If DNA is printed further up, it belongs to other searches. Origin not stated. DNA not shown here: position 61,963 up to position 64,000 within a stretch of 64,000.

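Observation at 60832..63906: Na+-translocating decarboxylase (oadA-oadB) alongside an [FeFe]-hydrogenase: signature of anaerobic, fermentative energy metabolism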

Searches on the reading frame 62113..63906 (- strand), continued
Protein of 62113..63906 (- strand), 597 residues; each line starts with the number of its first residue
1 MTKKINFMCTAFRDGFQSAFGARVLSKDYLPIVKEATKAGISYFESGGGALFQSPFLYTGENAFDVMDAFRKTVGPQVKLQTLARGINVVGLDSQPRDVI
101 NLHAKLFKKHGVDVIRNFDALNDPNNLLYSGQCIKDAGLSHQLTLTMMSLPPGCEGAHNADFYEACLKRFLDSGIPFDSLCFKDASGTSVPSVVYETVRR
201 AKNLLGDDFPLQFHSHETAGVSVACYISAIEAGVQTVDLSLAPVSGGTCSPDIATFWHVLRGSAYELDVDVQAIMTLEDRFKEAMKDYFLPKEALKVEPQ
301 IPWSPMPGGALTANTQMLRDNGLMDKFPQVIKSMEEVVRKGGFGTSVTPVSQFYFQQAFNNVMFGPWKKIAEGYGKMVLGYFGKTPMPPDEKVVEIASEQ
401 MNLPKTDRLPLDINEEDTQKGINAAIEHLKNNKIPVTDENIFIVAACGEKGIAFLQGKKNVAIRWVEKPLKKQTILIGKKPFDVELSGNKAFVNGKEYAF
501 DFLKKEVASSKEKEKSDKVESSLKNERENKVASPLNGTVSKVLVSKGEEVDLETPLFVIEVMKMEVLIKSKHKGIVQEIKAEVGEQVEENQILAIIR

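Call 62: predict_structure(alignment_id=A2)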
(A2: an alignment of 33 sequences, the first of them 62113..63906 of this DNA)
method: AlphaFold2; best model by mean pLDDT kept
length: 597 residues; sequences in the alignment: 33
mean_pLDDT: 80.9   pTM: 0.76
mean pLDDT of the five models: 80.9, 79.3, 77.0, 76.8, 76.7
residues with pLDDT >= 90: 228; 70-90: 247; 50-70: 82; < 50: 40
segments of 3 or more residues with pLDDT < 50: 53-55, 296-303, 503-525
pLDDT, mean of each block of 10 residues (from residue 1): 88 62 77 92 76 54 85 94 68 79 92 90 89 95 90 86 95 94 86 97 96 84 92 94 70 89 90 90 83 51 52 65 78 86 72 85 91 90 89 96 93 91 95 95 85 76 60 74 79 84 37 27 55 79 86 82 72 89 76 90
secondary structure, 60 per line:
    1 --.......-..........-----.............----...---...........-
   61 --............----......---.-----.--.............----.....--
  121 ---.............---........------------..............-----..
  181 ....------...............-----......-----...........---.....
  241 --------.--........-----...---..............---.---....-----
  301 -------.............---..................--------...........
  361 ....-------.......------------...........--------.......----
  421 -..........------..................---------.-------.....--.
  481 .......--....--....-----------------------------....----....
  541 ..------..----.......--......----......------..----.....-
elements in order: E3-9 H11-20 H26-38 E43-45 H49-59 H63-74 E79-84 H97-109 E114-118 H124-136 E140-147 H160-173 E179-184 H191-205 E211-216 H222-232 E236-240 H253-259 E265-267 H271-284 H292-295 H308-320 H324-341 H350-364 H372-378 H391-401 H410-416 H422-431 H438-455 E473-477 E480-487 E490-493 E496-499 E529-532 E537-542 E555-561 E564-569 E574-579 E592-596

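Call 64: fold_search(model_id=the predicted structure, library=pdb)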
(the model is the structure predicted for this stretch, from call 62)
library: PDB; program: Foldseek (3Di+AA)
matches with E <= 10: 1916; with E <= 0.001: 711
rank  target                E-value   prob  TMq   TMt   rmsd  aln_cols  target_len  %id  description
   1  5ks8_D                4.8e-40  1.00  0.71  0.73  22.0       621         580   23  Crystal structure of two-subunit pyruvate carboxylase from Methylobacillus flagellatus (released 2016-10-19)
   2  5ks8_C                7.6e-39  1.00  0.69  0.68  25.2       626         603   23  Crystal structure of two-subunit pyruvate carboxylase from Methylobacillus flagellatus (released 2016-10-19)
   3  3hb9_A                1.5e-38  1.00  0.65  0.36  14.1       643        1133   23  Crystal Structure of S. aureus Pyruvate Carboxylase A610T Mutant (released 2009-06-30)
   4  3bg5_B                3.6e-38  1.00  0.67  0.38  13.8       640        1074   23  Crystal Structure of Staphylococcus Aureus Pyruvate Carboxylase (released 2008-02-26)
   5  3hbl_D                4.5e-38  1.00  0.67  0.39  13.8       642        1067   22  Crystal Structure of S. aureus Pyruvate Carboxylase T908A Mutant (released 2009-06-30)
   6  4hnv_A                4.8e-38  1.00  0.67  0.37  13.5       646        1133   22  Crystal structure of R54E mutant of S. aureus Pyruvate carboxylase (released 2013-01-16)
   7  3bg5_A                1.1e-37  1.00  0.67  0.37  13.6       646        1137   23  Crystal Structure of Staphylococcus Aureus Pyruvate Carboxylase (released 2008-02-26)
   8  5vyz_D                1.3e-37  1.00  0.69  0.37  12.2       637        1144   22  Crystal structure of Lactococcus lactis pyruvate carboxylase in complex with cyclic-di-AMP (released 2017-08-16)
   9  3hb9_B                1.6e-37  1.00  0.67  0.39  13.8       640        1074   23  Crystal Structure of S. aureus Pyruvate Carboxylase A610T Mutant (released 2009-06-30)
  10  4hnv_B                2.0e-37  1.00  0.67  0.40  13.7       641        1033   22  Crystal structure of R54E mutant of S. aureus Pyruvate carboxylase (released 2013-01-16)
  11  8xl9_A                3.9e-37  1.00  0.69  0.61  15.2       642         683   20  Structure of human pyruvate carboxylase (released 2024-11-13)
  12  3hbl_A                4.3e-37  1.00  0.67  0.37  13.6       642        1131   22  Crystal Structure of S. aureus Pyruvate Carboxylase T908A Mutant (released 2009-06-30)
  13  8j7o_A                6.3e-37  1.00  0.74  0.65   8.7       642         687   21  Human pyruvate carboxylase in BCCP-CTS state without BC (released 2024-05-08)
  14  8hwl_A                7.5e-37  1.00  0.74  0.49   8.9       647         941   21  Human Pyruvate Carboxylase (released 2024-01-31)
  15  3hbl_B                7.5e-37  1.00  0.68  0.39  13.5       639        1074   22  Crystal Structure of S. aureus Pyruvate Carboxylase T908A Mutant (released 2009-06-30)
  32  1rqb                  1.3e-34  1.00  0.66  0.83   3.4       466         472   27  Propionibacterium shermanii transcarboxylase 5S subunit (released 2004-09-07)
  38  2nx9_B                2.2e-32  1.00  0.64  0.82   4.0       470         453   26  Crystal structure of the carboxyltransferase domain of the oxaloacetate decarboxylase Na+ pump from Vibrio cholerae (released 2006-12-26)
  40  2nx9_A                3.3e-32  1.00  0.65  0.84   3.9       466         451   27  Crystal structure of the carboxyltransferase domain of the oxaloacetate decarboxylase Na+ pump from Vibrio cholerae (released 2006-12-26)
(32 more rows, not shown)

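Call 67: find_encoding_contigs(protein=P0024, flank=10000, max_places=1)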
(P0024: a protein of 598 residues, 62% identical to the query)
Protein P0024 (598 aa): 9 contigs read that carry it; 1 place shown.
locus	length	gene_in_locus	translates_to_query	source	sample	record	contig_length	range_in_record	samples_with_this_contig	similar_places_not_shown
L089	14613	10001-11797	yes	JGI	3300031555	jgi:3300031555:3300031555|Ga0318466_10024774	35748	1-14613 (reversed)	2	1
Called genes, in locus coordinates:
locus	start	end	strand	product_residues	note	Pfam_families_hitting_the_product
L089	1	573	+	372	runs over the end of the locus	PF01702:TGT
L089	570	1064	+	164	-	PF05258:DciA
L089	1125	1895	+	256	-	PF13098:Thioredoxin_2 (weak), PF13462:Thioredoxin_4, PF01323:DSBA (weak)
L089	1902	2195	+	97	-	PF09527:ATPase_gene1 (weak)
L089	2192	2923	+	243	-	PF00119:ATP-synt_A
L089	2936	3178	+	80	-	PF00137:ATP-synt_C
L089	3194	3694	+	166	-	PF02326:YMF19 (weak), PF00430:ATP-synt_B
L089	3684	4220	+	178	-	PF00430:ATP-synt_B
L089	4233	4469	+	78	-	-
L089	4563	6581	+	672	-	PF13581:HATPase_c_2, PF00072:Response_reg, PF07228:SpoIIE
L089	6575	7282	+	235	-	PF20260:PUA_4, PF04452:Methyltrans_RNA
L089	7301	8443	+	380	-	-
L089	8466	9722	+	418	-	PF00675:Peptidase_M16, PF05193:Peptidase_M16_C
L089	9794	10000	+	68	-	PF04277:OAD_gamma (weak)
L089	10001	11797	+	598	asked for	PF00682:HMGL-like, PF02436:PYC_OADA, PF25917:BSH_RND (faint), PF25984:BSH_YknX (faint), PF00364:Biotin_lipoyl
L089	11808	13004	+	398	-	PF03977:OAD_beta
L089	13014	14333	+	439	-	PF13414:TPR_11 (weak), PF13432:TPR_16 (weak), PF01209:Ubie_methyltran, PF13489:Methyltransf_23, PF13847:Methyltransf_31, PF08241:Methyltransf_11, PF08242:Methyltransf_12, PF13649:Methyltransf_25, +8 more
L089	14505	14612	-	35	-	?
